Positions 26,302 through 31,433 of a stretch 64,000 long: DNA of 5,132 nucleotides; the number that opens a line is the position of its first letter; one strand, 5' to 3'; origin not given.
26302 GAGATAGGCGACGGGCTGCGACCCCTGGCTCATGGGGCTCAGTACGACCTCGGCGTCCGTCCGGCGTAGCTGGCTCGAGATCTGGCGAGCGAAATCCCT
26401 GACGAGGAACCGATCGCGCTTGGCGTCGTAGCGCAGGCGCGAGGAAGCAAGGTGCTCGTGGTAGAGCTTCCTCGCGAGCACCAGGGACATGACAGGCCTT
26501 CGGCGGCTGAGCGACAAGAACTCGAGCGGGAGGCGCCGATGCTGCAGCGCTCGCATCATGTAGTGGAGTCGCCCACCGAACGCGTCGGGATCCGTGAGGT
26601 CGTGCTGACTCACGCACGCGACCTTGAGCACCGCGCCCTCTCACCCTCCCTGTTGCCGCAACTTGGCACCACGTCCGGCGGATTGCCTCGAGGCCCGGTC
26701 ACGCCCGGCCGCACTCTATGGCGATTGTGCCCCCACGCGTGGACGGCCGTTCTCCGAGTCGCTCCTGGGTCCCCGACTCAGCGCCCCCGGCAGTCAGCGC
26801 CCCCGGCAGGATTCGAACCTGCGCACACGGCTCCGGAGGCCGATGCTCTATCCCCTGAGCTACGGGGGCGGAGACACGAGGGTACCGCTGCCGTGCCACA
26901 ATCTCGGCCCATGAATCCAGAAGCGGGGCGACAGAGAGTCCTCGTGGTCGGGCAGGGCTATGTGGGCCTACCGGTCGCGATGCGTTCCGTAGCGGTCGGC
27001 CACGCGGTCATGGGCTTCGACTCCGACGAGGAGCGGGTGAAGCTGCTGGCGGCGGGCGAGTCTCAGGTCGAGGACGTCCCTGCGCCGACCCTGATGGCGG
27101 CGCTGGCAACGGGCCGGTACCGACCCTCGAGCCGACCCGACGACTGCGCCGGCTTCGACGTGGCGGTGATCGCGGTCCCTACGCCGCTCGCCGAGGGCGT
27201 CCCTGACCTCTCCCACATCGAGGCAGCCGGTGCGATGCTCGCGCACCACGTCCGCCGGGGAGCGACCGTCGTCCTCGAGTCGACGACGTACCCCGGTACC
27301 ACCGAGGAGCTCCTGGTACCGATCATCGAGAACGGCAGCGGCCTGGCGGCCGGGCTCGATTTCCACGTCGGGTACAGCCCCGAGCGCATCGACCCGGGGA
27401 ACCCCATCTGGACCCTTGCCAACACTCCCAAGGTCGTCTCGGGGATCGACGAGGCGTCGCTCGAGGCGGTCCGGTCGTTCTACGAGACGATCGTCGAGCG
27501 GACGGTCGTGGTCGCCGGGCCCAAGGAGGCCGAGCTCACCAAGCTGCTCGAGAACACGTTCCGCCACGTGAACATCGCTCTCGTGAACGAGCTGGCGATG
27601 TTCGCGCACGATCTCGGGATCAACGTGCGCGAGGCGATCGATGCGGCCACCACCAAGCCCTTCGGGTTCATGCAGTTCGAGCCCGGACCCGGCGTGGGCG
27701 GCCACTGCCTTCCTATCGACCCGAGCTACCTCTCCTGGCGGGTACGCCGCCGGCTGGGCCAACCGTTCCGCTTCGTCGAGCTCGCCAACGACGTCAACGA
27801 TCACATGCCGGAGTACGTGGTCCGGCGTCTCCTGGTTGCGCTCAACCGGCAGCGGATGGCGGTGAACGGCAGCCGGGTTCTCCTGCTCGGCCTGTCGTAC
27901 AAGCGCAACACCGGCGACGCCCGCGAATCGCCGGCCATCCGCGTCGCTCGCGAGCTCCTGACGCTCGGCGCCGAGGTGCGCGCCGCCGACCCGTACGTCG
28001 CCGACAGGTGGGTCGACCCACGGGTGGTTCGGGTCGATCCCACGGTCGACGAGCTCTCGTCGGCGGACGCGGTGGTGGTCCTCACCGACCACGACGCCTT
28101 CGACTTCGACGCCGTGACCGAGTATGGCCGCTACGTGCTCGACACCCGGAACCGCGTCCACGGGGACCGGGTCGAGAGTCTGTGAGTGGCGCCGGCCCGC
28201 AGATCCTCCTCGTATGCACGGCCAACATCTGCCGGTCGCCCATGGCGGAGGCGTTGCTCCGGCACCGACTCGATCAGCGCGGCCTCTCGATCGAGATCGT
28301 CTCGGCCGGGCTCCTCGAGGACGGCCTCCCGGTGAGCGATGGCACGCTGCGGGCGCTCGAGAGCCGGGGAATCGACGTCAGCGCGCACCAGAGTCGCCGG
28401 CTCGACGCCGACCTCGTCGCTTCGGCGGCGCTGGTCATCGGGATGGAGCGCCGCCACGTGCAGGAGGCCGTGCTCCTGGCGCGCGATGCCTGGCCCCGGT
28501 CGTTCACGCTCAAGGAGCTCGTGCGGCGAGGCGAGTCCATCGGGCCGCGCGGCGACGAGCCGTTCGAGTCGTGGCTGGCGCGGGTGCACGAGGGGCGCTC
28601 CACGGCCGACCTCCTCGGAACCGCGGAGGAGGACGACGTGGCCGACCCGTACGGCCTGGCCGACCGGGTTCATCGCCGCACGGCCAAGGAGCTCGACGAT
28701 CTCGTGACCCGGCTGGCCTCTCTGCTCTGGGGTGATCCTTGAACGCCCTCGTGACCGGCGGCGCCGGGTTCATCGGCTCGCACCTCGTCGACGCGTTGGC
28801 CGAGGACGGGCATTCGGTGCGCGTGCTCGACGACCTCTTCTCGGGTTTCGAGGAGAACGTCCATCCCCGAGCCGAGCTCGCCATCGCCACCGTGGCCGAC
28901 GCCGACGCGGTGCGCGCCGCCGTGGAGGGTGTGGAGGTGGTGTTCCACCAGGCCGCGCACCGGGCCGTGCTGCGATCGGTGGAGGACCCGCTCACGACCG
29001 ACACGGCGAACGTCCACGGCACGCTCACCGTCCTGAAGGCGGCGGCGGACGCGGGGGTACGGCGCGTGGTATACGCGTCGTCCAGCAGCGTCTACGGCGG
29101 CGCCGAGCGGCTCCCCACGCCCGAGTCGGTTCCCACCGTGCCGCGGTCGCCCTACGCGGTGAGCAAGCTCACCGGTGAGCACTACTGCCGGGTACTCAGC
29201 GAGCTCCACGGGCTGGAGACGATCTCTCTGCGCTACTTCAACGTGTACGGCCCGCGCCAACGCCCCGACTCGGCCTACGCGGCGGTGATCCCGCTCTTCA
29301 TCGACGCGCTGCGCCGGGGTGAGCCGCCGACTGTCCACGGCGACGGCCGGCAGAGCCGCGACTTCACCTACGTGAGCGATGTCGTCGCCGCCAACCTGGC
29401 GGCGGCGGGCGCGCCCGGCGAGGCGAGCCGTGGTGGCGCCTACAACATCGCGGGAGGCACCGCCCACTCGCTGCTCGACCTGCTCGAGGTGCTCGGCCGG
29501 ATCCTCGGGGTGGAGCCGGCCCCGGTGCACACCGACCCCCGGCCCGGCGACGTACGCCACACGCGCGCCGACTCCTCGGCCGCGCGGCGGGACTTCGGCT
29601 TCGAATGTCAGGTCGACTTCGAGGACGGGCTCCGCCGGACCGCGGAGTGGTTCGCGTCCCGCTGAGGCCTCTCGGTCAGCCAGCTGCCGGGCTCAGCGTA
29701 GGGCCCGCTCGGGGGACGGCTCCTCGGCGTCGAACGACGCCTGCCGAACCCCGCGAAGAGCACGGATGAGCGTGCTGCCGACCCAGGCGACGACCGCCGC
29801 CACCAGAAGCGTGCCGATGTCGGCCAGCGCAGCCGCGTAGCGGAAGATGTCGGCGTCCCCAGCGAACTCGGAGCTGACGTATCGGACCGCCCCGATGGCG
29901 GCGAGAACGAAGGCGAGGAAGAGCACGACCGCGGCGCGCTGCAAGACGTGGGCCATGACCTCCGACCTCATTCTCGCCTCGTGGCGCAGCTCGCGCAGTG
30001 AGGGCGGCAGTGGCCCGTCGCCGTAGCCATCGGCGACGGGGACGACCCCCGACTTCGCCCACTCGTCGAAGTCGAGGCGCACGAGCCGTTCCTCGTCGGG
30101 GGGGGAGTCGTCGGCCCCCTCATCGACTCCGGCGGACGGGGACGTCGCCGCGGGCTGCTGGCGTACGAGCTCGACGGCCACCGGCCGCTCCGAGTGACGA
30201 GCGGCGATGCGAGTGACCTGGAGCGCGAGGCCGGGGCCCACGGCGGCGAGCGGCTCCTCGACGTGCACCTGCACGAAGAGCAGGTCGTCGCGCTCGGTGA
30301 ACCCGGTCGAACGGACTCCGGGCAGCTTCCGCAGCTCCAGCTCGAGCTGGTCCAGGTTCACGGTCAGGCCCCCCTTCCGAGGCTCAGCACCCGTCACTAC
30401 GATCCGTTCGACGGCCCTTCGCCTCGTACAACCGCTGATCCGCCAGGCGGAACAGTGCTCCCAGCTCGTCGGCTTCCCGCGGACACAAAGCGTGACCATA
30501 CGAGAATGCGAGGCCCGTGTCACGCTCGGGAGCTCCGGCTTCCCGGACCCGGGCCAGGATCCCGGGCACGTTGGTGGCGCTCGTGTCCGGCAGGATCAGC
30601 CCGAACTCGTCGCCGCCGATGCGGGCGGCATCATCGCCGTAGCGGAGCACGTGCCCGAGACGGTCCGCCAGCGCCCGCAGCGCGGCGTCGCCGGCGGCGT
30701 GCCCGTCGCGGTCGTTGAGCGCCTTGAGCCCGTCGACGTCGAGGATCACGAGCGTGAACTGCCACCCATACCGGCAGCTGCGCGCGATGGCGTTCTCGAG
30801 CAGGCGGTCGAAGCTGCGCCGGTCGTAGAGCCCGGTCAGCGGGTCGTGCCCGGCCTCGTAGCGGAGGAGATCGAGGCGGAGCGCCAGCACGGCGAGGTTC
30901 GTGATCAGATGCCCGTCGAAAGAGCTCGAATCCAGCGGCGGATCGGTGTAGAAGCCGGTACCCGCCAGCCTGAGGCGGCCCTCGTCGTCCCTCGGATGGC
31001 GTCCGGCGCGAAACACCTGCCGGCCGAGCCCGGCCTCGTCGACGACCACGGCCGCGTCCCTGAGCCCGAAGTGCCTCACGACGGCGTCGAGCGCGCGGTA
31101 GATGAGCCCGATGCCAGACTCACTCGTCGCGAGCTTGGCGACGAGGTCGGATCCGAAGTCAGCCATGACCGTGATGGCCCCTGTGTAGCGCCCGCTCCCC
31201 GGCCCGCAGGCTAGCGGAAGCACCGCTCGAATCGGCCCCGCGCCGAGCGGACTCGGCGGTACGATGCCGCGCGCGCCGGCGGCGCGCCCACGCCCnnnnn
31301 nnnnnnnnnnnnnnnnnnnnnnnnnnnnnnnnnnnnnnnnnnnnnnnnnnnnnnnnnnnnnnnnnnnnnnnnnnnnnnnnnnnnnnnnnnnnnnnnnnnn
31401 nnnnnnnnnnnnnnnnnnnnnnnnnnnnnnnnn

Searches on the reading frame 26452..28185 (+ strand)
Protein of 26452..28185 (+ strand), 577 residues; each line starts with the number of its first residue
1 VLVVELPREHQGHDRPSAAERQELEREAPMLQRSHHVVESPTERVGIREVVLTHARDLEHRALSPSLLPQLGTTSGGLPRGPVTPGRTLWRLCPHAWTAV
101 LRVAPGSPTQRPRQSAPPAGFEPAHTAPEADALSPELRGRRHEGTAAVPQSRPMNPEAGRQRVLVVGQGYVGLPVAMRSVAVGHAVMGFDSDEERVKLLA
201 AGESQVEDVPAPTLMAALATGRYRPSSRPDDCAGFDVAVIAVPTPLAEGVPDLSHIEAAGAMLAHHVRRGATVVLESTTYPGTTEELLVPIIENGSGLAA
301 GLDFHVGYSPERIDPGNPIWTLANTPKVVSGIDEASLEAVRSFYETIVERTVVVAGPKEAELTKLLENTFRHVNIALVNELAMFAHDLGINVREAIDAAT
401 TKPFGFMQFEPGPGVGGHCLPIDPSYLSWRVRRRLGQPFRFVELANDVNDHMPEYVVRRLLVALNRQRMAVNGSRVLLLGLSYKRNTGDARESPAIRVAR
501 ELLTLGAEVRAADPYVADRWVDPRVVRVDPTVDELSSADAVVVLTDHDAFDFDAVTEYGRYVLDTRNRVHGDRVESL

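Call 25: search_protein_families(library=pfam, proteins=[window:26452-28185:+], max_evalue=0.001)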
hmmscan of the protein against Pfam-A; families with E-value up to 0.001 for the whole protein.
window:26452-28185:+ (577 aa): 4 families
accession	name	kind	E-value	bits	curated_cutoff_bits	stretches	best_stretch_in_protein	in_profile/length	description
PF03721.20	UDPG_MGDP_dh_N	-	6e-37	127.5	27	1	162-339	2-182/187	UDP-glucose/GDP-mannose dehydrogenase family, NAD binding domain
PF00984.24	UDPG_MGDP_dh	-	8.8e-28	96.7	25.4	1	358-450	1-93/94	UDP-glucose/GDP-mannose dehydrogenase family, central domain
PF03720.21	UDPG_MGDP_dh_C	-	6.2e-20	71.9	30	1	477-568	1-100/103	UDP-glucose/GDP-mannose dehydrogenase family, UDP binding domain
PF02826.25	2-Hacid_dh_C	-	0.00024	21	25.1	0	149-197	25-73/178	D-isomer specific 2-hydroxyacid dehydrogenase, NAD binding domain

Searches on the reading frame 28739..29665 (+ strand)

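Call 25: search_protein_families(library=pfam, proteins=[window:28739-29665:+], max_evalue=0.001)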
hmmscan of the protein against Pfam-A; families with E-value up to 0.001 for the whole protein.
window:28739-29665:+ (308 aa): 8 families
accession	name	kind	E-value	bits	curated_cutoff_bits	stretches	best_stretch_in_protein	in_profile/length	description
PF01370.27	Epimerase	-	2.3e-65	220.8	20.9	1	3-238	1-240/240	NAD dependent epimerase/dehydratase family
PF16363.11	GDP_Man_Dehyd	-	5.6e-53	181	27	1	4-301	1-332/332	GDP-mannose 4,6 dehydratase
PF01073.25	3Beta_HSD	-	4.3e-27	95.3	22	1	4-225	1-231/280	3-beta hydroxysteroid dehydrogenase/isomerase family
PF04321.23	RmlD_sub_bind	-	3e-16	59.8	27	1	1-258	1-233/287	RmlD substrate binding domain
PF02719.21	Polysacc_synt_2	-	6.9e-15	55.4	20.2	1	4-260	2-251/293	Polysaccharide biosynthesis protein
PF13460.12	NAD_binding_10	-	6.9e-14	52.6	27.2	1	7-123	1-106/184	NAD(P)H-binding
PF07993.18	NAD_binding_4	-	1.1e-09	38.3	20.1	1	57-175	81-213/258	Male sterility protein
PF05368.20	NmrA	-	1.8e-08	34.8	27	1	4-115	6-107/298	NmrA-like family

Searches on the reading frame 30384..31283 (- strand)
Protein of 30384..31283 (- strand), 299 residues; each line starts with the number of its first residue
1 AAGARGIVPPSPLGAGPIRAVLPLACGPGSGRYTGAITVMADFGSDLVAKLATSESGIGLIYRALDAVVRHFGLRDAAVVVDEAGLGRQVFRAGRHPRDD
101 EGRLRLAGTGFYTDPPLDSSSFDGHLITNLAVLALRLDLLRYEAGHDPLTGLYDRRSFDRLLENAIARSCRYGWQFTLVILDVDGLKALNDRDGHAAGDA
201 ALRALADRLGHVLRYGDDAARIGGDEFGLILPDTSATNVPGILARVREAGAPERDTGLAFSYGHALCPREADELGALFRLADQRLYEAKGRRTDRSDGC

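Call 25: search_protein_families(library=pfam, proteins=[window:30384-31283:-], max_evalue=0.001)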
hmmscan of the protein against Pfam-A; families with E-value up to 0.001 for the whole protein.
window:30384-31283:- (299 aa): 1 family
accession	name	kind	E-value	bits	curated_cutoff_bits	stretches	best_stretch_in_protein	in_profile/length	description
PF00990.26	GGDEF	-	9.5e-32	110.4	23.8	1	145-293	2-159/161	Diguanylate cyclase, GGDEF domain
